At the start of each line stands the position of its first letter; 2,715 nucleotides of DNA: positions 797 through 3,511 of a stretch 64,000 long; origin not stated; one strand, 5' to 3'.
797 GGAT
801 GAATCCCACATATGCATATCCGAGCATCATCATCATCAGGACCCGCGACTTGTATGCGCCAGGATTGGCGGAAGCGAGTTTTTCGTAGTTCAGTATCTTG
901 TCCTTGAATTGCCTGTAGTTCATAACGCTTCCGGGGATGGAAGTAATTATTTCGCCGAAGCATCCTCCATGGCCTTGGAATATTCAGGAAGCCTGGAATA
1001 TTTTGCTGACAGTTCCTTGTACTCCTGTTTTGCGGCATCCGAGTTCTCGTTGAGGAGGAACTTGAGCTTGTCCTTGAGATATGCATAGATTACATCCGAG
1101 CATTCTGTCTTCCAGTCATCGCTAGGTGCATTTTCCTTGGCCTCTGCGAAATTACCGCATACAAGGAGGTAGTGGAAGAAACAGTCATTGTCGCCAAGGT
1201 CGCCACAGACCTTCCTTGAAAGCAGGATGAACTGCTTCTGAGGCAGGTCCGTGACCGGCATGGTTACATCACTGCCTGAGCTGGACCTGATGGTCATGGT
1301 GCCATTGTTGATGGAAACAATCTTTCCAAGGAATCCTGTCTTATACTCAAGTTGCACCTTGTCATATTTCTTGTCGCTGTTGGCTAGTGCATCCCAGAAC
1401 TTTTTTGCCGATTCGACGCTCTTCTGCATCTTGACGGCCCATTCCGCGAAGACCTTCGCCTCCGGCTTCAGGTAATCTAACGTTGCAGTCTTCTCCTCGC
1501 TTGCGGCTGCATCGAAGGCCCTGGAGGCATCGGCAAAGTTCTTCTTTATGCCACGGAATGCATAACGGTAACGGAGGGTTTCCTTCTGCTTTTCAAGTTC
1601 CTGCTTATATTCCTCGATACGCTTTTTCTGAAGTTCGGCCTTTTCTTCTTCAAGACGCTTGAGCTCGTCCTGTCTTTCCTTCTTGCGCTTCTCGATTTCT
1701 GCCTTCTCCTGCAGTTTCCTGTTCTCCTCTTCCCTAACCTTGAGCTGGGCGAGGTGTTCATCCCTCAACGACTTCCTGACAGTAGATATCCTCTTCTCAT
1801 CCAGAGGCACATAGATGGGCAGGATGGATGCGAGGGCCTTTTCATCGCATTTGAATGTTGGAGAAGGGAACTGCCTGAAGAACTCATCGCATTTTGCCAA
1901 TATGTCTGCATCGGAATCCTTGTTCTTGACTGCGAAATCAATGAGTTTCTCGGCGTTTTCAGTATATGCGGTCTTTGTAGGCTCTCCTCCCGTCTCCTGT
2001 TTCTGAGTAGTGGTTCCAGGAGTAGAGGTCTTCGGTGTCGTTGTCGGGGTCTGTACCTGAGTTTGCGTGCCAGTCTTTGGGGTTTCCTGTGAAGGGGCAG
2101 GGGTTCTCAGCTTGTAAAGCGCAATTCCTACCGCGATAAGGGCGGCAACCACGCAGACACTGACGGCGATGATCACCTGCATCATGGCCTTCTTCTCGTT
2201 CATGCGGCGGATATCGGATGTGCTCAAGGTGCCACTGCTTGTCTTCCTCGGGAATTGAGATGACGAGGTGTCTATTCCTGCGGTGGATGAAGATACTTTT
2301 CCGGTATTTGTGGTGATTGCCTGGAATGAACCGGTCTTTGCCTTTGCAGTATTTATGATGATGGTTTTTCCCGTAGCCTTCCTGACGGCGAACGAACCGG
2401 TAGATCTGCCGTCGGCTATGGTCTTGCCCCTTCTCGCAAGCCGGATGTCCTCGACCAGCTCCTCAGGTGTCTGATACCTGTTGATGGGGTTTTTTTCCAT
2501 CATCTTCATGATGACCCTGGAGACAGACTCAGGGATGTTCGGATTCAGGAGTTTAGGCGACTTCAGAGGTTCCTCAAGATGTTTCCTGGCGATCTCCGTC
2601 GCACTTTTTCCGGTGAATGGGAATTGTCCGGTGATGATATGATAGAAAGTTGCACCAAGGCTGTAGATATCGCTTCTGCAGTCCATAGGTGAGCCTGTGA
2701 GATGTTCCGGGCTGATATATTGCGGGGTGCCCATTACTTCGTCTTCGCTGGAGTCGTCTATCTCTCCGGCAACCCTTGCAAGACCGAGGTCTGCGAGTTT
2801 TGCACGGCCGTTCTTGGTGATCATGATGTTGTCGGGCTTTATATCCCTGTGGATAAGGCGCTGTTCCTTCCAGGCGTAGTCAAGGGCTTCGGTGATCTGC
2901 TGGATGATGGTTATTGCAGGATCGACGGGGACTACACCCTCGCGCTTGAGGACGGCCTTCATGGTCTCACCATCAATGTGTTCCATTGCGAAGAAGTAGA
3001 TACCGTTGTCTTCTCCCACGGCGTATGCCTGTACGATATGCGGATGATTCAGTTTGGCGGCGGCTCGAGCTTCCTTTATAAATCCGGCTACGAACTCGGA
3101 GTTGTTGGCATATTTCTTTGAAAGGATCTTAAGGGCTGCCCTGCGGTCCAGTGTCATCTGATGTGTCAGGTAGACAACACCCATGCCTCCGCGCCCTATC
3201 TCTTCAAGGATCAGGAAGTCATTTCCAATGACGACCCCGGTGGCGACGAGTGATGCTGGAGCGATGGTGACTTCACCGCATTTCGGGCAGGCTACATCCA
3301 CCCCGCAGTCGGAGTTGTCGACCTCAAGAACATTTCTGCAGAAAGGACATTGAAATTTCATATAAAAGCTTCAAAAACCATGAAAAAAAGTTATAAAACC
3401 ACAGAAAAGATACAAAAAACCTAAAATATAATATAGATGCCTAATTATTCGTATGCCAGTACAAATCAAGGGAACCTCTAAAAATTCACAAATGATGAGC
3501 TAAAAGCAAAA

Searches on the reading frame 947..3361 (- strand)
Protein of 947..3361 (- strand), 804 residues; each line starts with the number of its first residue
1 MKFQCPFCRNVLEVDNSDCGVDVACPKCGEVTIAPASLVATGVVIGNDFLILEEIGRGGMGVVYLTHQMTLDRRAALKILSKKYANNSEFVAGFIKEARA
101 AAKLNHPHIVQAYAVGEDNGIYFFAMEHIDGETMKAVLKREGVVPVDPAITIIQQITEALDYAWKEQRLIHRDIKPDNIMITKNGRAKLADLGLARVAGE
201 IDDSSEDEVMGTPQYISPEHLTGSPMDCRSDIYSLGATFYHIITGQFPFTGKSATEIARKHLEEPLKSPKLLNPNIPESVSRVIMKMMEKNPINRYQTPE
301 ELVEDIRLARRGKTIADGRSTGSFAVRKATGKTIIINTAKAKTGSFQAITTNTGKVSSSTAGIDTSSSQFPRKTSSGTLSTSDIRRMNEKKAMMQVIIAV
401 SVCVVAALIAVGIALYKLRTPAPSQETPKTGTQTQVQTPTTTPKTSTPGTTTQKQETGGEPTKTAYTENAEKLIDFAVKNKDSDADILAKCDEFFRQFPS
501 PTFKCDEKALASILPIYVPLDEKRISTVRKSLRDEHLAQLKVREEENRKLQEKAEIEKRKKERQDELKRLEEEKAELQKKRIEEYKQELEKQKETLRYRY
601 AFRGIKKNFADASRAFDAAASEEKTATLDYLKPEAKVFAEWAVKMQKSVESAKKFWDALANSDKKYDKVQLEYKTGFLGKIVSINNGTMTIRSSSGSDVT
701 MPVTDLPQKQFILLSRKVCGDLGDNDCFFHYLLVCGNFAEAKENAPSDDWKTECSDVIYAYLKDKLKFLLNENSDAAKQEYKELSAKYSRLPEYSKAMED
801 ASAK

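Call 8: search_protein_families(library=pfam, proteins=[window:947-3361:-])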
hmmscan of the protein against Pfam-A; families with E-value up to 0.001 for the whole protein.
window:947-3361:- (804 aa): 4 families
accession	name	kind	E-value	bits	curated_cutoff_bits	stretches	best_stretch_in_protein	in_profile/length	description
PF00069.31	Pkinase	-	1.6e-50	172.4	31.7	1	52-300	4-256/263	Protein kinase domain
PF07714.23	PK_Tyr_Ser-Thr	-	5.3e-32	111.6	23.1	1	52-297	4-250/258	Protein tyrosine and serine/threonine kinase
PF01636.29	APH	-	6.8e-06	26.4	23.2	0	150-186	148-187/239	Phosphotransferase enzyme family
PF17667.7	Pkinase_fungal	-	5.1e-05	22.6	24.1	1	165-234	304-378/387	Fungal protein kinase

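Call 10: find_encoding_contigs(protein=window:947-3361:-, flank=3000, max_places=4)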
Protein window:947-3361:- (804 aa): 4 contigs read that carry it; 2 places shown.
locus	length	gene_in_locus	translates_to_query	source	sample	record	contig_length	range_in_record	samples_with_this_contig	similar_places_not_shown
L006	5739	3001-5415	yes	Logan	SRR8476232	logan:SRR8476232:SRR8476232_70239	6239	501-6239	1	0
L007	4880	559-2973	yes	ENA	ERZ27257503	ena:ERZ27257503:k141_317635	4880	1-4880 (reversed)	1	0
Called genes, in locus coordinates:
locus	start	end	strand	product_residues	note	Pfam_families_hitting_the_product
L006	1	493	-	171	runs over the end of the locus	-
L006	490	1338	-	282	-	PF04085:MreC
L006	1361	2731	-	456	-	-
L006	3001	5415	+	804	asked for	PF00069:Pkinase, PF07714:PK_Tyr_Ser-Thr, PF01636:APH (faint)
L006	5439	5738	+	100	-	?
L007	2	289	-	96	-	?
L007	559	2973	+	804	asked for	PF00069:Pkinase, PF07714:PK_Tyr_Ser-Thr, PF01636:APH (faint)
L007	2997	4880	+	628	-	?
